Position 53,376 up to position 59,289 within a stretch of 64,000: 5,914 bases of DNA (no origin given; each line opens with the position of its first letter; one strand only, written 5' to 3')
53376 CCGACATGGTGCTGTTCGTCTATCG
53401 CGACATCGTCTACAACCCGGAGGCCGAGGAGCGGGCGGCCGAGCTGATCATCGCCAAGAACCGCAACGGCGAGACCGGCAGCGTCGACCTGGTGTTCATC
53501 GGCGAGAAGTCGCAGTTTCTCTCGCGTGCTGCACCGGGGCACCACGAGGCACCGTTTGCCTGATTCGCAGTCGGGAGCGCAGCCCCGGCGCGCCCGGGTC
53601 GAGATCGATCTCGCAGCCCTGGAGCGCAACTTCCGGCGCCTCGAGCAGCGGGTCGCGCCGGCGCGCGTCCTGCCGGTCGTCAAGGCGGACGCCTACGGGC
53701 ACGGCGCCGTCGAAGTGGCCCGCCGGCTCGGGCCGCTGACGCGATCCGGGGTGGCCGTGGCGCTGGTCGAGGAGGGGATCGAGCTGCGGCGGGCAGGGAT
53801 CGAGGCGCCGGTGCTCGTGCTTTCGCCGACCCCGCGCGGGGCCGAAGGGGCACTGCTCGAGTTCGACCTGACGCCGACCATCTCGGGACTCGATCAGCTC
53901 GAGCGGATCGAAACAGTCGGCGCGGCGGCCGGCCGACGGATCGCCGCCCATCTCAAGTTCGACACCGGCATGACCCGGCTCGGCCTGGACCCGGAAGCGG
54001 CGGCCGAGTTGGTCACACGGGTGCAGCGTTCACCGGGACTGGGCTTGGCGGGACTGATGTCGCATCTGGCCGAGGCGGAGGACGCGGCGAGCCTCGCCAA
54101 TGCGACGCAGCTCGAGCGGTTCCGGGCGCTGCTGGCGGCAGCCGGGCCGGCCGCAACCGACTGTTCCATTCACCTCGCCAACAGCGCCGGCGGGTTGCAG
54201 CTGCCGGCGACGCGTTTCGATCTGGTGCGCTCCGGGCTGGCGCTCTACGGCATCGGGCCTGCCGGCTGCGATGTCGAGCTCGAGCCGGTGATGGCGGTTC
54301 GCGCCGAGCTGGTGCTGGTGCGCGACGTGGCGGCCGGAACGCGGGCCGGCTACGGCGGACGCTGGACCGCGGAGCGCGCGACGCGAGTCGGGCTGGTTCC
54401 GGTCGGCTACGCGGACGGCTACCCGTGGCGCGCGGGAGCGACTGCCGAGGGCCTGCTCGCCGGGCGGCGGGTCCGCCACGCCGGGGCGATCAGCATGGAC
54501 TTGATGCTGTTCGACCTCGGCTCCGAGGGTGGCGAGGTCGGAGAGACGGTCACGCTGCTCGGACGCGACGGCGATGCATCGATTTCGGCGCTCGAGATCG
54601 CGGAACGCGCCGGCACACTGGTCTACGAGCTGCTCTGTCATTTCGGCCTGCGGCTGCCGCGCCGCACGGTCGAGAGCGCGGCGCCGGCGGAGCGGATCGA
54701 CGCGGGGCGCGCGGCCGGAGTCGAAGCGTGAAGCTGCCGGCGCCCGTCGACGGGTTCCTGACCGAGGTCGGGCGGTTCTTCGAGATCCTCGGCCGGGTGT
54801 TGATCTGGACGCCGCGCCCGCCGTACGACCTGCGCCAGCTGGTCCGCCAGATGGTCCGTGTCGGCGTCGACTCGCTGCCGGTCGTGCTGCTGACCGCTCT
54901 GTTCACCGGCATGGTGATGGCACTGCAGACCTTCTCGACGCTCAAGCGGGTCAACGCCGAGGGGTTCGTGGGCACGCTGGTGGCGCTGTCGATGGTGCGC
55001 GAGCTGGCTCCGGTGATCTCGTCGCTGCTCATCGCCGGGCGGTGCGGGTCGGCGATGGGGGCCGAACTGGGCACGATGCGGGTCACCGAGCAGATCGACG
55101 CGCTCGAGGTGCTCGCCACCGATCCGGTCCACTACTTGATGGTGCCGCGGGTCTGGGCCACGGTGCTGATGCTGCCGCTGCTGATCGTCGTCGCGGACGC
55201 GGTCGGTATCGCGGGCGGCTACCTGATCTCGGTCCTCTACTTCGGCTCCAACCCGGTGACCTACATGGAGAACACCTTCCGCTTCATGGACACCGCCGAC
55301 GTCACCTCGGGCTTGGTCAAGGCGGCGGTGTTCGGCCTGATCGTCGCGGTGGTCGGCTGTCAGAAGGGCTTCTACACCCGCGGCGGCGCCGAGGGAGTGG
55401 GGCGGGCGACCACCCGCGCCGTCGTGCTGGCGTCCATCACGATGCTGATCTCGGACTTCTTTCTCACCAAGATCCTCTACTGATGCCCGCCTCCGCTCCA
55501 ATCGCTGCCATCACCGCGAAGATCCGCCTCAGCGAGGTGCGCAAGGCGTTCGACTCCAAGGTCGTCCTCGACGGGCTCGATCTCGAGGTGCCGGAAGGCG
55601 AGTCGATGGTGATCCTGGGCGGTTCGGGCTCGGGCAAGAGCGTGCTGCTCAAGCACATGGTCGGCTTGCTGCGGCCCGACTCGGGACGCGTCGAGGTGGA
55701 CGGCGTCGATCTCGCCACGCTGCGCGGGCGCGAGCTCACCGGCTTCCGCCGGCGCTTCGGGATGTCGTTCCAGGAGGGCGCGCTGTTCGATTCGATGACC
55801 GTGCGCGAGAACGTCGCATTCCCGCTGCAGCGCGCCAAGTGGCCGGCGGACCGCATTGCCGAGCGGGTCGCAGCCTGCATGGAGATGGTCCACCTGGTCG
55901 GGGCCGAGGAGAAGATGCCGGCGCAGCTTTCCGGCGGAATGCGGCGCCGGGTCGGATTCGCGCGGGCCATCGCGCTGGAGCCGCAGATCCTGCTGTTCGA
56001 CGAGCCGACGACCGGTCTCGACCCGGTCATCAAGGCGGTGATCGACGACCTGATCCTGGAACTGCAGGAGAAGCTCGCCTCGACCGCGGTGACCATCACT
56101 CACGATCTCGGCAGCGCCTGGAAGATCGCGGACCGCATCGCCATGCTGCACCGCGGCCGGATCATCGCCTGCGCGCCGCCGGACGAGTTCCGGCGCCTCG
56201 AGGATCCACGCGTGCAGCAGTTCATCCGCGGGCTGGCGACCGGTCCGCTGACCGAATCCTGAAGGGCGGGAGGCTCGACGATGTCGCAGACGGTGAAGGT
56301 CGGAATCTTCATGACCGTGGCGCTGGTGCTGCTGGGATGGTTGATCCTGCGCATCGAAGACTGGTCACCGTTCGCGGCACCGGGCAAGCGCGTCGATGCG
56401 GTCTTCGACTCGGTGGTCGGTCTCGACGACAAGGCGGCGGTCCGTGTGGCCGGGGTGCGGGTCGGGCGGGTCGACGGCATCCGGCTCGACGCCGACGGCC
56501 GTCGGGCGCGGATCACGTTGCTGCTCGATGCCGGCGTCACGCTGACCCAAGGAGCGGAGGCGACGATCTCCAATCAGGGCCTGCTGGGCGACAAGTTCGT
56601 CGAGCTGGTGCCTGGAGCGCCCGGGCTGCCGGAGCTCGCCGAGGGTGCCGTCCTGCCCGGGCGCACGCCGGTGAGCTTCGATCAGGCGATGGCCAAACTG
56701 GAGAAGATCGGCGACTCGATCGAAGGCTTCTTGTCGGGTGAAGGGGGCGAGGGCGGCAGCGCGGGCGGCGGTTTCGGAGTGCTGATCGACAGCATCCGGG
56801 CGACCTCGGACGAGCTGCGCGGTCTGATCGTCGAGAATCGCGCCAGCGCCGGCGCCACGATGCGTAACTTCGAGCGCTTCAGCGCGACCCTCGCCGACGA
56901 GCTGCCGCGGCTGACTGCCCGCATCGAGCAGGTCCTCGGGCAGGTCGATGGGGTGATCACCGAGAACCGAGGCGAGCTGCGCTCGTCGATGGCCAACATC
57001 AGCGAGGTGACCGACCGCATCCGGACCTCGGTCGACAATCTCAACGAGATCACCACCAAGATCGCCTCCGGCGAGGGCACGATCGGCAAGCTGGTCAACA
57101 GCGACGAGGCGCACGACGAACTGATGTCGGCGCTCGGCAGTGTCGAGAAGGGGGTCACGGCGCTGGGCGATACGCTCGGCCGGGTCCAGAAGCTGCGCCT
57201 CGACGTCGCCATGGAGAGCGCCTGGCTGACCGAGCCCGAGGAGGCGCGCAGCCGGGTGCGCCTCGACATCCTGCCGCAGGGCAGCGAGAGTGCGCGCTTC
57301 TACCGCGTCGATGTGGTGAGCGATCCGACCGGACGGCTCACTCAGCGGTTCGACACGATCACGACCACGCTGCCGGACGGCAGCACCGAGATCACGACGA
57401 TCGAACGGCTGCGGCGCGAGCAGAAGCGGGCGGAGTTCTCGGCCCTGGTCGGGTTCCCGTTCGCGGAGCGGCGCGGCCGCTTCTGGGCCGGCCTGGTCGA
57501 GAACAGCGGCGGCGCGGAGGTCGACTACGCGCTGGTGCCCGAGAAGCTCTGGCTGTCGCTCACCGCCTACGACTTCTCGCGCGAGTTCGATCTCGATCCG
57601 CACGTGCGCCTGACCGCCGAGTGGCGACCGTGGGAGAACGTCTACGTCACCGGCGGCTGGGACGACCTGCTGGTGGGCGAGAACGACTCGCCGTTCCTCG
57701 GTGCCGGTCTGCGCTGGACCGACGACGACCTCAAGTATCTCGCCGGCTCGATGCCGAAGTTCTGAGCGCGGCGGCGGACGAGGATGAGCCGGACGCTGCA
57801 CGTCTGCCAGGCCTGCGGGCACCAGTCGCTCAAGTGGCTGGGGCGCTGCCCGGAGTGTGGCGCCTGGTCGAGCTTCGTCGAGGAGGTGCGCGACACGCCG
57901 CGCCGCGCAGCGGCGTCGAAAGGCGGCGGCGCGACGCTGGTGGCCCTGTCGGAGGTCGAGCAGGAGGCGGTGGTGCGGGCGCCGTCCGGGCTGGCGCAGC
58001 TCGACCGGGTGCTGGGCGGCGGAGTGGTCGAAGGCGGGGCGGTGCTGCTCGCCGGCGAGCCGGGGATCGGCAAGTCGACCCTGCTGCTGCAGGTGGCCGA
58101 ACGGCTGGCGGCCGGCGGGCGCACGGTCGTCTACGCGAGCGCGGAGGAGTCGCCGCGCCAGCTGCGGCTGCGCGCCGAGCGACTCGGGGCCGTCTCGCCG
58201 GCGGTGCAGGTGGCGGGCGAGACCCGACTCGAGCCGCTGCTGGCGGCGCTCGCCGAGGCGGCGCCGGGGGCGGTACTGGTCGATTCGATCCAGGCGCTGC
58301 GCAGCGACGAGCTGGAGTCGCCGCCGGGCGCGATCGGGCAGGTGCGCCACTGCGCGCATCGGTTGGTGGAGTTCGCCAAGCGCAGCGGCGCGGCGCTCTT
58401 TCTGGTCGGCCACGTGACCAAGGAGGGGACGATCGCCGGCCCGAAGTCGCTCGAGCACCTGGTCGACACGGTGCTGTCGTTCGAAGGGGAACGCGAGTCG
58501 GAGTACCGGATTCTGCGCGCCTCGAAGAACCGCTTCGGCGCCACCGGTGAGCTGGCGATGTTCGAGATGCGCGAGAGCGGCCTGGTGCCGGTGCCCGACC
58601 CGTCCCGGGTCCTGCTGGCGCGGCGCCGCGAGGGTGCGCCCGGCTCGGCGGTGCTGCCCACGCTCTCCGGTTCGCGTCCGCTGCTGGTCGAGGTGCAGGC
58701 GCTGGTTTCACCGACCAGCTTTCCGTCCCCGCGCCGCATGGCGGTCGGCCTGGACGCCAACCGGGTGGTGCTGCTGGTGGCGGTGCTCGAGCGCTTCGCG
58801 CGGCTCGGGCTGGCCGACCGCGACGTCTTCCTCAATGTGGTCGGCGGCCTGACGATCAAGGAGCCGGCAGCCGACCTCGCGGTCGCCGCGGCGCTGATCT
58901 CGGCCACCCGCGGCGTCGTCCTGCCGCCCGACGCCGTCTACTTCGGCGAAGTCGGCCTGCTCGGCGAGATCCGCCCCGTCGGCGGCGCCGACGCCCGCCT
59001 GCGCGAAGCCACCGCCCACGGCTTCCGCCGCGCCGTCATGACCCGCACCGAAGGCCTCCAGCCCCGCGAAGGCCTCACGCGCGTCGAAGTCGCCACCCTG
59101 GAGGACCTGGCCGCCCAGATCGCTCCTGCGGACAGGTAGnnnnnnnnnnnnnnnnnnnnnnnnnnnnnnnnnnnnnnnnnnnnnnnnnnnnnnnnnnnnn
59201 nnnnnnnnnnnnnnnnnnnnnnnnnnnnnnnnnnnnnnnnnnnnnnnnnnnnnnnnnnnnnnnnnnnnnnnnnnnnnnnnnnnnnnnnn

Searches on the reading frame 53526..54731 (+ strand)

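Call 62: search_protein_families(library=pfam, proteins=[window:53526-54731:+], max_evalue=0.001)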
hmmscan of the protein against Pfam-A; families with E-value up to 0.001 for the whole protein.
window:53526-54731:+ (401 aa): 2 families
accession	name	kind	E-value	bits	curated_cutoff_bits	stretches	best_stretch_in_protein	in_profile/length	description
PF01168.26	Ala_racemase_N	-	2.3e-63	214.3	24.1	1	27-244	1-219/220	Alanine racemase, N-terminal domain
PF00842.27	Ala_racemase_C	-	2.1e-34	118.3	25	1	255-380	1-126/127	Alanine racemase, C-terminal domain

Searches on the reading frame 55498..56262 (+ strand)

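Call 62: search_protein_families(library=pfam, proteins=[window:55498-56262:+], max_evalue=0.001)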
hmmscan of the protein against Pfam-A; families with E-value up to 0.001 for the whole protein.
window:55498-56262:+ (254 aa): 2 families
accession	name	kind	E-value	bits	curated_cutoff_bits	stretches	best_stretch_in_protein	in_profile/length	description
PF00005.33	ABC_tran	-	1.7e-33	116.6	25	1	24-172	1-137/137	ABC transporter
PF13304.12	AAA_21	-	4.6e-06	27.4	27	0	142-202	236-298/304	AAA domain, putative AbiEii toxin, Type IV TA system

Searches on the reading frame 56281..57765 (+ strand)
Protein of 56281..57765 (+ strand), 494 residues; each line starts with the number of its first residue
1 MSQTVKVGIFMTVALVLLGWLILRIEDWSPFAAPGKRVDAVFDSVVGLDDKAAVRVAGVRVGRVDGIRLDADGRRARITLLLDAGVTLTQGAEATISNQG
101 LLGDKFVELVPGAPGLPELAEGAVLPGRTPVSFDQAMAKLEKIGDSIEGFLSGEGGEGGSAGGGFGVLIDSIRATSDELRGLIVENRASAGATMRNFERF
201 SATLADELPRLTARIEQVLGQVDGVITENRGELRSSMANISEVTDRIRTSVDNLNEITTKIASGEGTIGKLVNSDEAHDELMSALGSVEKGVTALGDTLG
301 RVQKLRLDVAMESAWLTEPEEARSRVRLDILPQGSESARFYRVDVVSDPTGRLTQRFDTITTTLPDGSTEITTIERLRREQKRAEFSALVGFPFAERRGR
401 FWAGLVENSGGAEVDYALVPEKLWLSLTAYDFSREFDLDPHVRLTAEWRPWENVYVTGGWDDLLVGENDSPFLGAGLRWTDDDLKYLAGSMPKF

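Call 62: search_protein_families(library=pfam, proteins=[window:56281-57765:+], max_evalue=0.001)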
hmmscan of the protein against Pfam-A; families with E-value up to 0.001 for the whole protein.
window:56281-57765:+ (494 aa): 2 families
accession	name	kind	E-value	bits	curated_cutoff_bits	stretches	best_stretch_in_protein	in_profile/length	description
PF02470.25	MlaD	-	3.8e-21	75.5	25.1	1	35-112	2-81/81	MlaD protein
PF04513.17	Baculo_PEP_C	-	0.00063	20.3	38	0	197-264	36-100/140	Baculovirus polyhedron envelope protein, PEP, C terminus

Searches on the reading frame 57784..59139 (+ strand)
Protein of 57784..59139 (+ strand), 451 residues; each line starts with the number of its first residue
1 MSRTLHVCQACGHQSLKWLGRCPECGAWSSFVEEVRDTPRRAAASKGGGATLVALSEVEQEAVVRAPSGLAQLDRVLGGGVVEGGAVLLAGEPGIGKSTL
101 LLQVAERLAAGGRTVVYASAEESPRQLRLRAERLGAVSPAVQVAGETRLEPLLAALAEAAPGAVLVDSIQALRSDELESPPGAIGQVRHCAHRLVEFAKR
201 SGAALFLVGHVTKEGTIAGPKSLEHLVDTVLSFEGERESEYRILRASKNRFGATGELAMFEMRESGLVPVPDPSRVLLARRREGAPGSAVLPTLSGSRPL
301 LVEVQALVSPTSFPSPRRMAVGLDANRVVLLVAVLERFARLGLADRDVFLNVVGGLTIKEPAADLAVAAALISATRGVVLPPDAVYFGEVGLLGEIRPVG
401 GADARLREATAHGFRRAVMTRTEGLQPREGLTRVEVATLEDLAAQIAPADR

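Call 62: search_protein_families(library=pfam, proteins=[window:57784-59139:+], max_evalue=0.001)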
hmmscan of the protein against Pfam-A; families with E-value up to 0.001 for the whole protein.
window:57784-59139:+ (451 aa): 11 families
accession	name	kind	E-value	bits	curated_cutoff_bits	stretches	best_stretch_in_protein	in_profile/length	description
PF13481.12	AAA_25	-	9e-16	58.5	27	1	65-215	14-194/195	AAA domain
PF06745.19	ATPase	-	4.9e-14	52.7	26.6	1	67-136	2-72/231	KaiC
PF18073.7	Zn_ribbon_LapB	-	2.1e-12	46.9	25.7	1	6-33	1-28/28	Rubredoxin metal binding domain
PF13191.12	AAA_16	-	1.4e-08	35.8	32.6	1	71-205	10-134/167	AAA ATPase domain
PF13401.12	AAA_22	-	8.4e-07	29.8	27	1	85-210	6-123/130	AAA domain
PF03796.21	DnaB_C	-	2.5e-06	27.5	27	1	67-130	3-66/255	DnaB-like helicase C terminal domain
PF13541.12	ChlI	-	4.5e-06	27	27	1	360-421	58-119/121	Subunit ChlI of Mg-chelatase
PF25199.1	nSTAND_NTPase5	-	2e-05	24.9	34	1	86-127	43-85/145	Novel STAND NTPase 5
PF05362.19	Lon_C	-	0.00013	22.1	21.1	1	345-418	93-167/205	Lon protease (S16) C-terminal proteolytic domain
PF02702.23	KdpD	-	0.00063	19.7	26.1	1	89-170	9-92/210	Osmosensitive K+ channel His kinase sensor domain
PF20720.3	nSTAND3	-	0.00074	19.7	27.2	0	85-120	18-53/155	Novel STAND NTPase 3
